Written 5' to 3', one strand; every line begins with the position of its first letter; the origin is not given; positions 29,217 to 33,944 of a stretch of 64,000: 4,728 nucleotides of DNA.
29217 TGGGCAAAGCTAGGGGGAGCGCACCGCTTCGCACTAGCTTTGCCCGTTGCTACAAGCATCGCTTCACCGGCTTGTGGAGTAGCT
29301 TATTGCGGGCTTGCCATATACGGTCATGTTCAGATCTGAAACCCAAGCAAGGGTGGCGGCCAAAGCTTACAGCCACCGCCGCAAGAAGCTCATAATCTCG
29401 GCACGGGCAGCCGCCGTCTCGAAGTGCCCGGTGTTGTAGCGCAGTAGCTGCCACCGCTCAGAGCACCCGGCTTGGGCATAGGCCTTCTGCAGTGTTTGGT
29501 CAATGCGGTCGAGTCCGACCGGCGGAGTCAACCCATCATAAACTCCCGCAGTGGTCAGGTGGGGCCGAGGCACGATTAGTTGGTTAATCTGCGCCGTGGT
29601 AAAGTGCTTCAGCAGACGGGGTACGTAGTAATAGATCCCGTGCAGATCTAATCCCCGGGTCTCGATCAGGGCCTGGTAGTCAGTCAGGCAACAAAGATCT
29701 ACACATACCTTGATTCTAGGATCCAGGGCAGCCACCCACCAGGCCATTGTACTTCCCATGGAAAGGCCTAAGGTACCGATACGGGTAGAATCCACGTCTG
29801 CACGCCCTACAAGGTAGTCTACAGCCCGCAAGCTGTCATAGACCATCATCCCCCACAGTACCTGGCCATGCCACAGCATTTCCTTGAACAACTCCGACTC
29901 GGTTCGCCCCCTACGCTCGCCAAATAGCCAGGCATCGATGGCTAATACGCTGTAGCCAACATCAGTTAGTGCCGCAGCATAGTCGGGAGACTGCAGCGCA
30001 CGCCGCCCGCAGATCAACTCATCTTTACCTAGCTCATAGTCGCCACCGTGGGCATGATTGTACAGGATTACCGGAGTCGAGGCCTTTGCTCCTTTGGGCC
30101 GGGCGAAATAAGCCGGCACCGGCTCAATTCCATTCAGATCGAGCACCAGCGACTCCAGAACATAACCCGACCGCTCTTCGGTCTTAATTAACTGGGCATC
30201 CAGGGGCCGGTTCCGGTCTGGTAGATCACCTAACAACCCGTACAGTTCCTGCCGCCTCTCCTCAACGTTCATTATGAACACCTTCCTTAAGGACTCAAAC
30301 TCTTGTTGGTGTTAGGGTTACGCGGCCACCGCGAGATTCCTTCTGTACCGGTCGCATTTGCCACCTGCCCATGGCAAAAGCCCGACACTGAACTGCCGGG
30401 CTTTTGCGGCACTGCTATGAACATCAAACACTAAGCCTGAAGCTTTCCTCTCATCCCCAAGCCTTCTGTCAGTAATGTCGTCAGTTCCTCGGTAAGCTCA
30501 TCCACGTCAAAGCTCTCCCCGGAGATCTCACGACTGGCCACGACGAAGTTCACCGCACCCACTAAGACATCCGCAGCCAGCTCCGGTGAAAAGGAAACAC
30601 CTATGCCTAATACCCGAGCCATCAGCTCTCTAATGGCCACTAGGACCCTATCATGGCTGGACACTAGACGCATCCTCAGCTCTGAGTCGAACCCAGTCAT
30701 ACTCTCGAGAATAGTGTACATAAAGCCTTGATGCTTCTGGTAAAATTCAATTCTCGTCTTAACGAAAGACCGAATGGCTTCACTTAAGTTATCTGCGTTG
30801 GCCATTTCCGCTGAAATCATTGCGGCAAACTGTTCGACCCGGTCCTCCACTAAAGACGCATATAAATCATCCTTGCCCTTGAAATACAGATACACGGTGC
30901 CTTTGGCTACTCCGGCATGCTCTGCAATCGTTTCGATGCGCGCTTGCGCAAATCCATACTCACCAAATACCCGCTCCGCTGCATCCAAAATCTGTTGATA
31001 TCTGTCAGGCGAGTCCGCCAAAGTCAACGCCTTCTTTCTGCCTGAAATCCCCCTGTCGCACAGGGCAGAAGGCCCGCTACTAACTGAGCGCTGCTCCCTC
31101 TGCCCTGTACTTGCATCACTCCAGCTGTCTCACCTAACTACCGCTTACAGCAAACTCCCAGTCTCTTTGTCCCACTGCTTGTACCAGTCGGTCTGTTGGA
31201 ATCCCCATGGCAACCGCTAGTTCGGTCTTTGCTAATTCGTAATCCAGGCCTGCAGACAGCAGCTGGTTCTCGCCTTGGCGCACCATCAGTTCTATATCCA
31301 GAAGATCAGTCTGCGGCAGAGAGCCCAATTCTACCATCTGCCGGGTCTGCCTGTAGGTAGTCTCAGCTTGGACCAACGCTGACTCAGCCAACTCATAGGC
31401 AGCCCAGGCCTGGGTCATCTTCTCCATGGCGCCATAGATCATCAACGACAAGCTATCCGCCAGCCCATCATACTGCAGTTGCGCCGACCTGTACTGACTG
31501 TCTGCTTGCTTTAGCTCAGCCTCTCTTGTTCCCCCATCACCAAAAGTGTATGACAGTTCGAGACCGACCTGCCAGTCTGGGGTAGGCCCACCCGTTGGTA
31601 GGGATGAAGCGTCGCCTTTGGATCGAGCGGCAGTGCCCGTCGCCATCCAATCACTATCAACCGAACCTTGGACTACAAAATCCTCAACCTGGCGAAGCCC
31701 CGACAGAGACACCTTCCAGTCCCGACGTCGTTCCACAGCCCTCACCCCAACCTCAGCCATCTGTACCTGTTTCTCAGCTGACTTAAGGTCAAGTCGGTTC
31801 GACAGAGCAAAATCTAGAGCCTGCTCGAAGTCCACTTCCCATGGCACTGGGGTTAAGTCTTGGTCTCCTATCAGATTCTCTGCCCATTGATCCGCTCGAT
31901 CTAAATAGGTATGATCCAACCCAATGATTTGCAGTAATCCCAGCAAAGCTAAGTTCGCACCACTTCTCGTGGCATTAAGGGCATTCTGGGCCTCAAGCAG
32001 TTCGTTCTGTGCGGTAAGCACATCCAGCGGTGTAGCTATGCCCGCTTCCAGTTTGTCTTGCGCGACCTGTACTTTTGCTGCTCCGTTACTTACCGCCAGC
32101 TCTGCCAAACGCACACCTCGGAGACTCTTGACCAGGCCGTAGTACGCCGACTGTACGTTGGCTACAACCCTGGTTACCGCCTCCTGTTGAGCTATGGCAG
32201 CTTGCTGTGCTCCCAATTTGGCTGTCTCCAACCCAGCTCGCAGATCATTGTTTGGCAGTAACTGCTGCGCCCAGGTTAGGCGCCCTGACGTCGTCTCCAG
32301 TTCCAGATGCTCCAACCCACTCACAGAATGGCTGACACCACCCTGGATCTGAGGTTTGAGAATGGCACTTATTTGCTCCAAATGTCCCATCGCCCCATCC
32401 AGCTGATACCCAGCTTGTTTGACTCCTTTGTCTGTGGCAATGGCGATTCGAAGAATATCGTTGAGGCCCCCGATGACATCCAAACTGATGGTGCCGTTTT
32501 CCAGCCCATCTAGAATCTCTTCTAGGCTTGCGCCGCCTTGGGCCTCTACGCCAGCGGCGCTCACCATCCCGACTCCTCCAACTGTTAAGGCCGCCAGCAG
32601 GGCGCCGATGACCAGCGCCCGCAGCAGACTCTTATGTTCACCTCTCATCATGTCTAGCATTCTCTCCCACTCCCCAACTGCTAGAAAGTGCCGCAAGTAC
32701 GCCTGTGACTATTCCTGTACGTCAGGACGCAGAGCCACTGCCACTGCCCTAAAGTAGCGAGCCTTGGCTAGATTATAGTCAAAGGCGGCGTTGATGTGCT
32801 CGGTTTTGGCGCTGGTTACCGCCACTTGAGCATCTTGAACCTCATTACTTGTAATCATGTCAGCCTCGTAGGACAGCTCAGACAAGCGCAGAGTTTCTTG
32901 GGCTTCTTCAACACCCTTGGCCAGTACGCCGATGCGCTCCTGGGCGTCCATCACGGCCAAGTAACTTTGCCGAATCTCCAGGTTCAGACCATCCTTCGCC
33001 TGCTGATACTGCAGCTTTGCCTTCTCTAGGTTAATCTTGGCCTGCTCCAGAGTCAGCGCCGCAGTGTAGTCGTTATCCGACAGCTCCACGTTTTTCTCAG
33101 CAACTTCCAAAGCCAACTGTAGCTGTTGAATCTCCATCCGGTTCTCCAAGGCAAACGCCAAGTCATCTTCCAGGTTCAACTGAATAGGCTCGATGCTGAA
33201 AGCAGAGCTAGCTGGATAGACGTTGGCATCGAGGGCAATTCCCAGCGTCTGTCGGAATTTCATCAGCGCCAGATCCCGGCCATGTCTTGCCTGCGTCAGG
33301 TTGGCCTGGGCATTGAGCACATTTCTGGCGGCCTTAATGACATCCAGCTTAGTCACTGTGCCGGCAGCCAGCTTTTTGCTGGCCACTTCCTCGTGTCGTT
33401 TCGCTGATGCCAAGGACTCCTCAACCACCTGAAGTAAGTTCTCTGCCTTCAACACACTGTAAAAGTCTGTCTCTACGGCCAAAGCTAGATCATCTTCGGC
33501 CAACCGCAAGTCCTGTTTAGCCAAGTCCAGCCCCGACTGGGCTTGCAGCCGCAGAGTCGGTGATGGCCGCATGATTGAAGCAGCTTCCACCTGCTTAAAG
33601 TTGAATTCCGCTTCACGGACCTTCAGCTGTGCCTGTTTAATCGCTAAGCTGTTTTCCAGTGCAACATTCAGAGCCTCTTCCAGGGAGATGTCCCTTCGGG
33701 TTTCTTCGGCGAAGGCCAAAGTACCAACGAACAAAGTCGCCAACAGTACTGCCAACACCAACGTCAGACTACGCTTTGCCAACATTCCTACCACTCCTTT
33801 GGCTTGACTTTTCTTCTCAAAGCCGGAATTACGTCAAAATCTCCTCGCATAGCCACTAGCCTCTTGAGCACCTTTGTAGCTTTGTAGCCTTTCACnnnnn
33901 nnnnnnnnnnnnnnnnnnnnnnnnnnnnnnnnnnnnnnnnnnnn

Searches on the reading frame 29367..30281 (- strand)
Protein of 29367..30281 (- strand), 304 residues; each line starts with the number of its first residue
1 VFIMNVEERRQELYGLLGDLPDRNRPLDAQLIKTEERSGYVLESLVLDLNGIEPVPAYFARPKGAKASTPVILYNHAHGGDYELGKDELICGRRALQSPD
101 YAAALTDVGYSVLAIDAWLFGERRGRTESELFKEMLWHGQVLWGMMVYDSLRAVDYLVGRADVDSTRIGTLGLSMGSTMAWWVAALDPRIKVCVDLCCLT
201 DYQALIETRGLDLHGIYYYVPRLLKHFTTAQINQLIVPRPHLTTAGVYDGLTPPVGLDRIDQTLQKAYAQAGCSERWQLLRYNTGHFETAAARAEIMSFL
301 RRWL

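Call 22: search_protein_families(library=pfam, proteins=[window:29367-30281:-], max_evalue=0.001)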
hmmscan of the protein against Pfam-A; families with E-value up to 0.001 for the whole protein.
window:29367-30281:- (304 aa): 4 families
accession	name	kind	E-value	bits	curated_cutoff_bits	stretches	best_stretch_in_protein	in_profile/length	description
PF05448.18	AXE1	-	7.1e-06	25.4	21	1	142-209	152-220/321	Acetyl xylan esterase (AXE1)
PF12715.13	Abhydrolase_7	-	0.00015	21.5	21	1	109-297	159-353/388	Abhydrolase family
PF01738.24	DLH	-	0.00052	20.1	21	1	100-193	32-124/217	Dienelactone hydrolase family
PF02129.25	Peptidase_S15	-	0.00085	19.5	23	0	61-219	11-151/262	X-Pro dipeptidyl-peptidase (S15 family)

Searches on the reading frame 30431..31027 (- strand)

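Call 22: search_protein_families(library=pfam, proteins=[window:30431-31027:-], max_evalue=0.001)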
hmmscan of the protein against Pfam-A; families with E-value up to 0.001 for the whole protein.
window:30431-31027:- (198 aa): 2 families
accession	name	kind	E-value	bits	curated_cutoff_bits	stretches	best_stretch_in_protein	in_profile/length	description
PF00440.29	TetR_N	-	8.4e-17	61.1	24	1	13-58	1-46/47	Bacterial regulatory proteins, tetR family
PF17918.6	TetR_C_15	-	0.00014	22.9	26.8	1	81-187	2-105/108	Tetracyclin repressor-like, C-terminal domain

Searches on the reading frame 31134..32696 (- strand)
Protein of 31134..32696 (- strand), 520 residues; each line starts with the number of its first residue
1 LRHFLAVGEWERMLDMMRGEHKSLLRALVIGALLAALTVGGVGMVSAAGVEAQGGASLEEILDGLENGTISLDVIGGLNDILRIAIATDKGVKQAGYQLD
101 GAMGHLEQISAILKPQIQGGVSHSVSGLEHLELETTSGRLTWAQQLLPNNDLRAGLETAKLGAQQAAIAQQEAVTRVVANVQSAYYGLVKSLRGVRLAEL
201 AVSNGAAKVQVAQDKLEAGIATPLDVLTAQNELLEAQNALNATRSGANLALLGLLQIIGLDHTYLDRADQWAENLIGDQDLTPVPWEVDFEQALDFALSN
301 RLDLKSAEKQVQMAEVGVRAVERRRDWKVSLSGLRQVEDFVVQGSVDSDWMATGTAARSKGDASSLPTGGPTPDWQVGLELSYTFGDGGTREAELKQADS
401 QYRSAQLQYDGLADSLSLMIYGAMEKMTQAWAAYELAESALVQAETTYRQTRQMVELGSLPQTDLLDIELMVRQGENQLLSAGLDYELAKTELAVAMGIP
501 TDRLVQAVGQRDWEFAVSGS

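Call 22: search_protein_families(library=pfam, proteins=[window:31134-32696:-], max_evalue=0.001)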
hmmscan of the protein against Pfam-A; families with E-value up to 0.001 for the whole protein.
window:31134-32696:- (520 aa): 1 family
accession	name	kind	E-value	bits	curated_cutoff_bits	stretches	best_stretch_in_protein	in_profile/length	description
PF02321.23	OEP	-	7.5e-46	156.7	22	2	290-498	1-187/187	Outer membrane efflux protein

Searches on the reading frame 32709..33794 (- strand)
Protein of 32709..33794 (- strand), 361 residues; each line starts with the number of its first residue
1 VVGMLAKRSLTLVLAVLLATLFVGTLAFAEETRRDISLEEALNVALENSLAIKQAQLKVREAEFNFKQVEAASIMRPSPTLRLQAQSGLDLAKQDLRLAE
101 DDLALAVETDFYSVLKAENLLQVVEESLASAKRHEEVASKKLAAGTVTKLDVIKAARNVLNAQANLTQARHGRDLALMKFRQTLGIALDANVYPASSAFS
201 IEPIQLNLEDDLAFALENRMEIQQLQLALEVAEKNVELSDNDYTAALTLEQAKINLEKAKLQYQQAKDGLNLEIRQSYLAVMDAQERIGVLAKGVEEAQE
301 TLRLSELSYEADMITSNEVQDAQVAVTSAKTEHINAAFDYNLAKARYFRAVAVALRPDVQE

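Call 22: search_protein_families(library=pfam, proteins=[window:32709-33794:-], max_evalue=0.001)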
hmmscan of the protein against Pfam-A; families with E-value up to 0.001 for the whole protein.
window:32709-33794:- (361 aa): 1 family
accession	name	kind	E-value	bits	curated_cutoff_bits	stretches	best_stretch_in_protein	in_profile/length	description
PF02321.23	OEP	-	1.9e-31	109.7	22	2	250-349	85-184/187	Outer membrane efflux protein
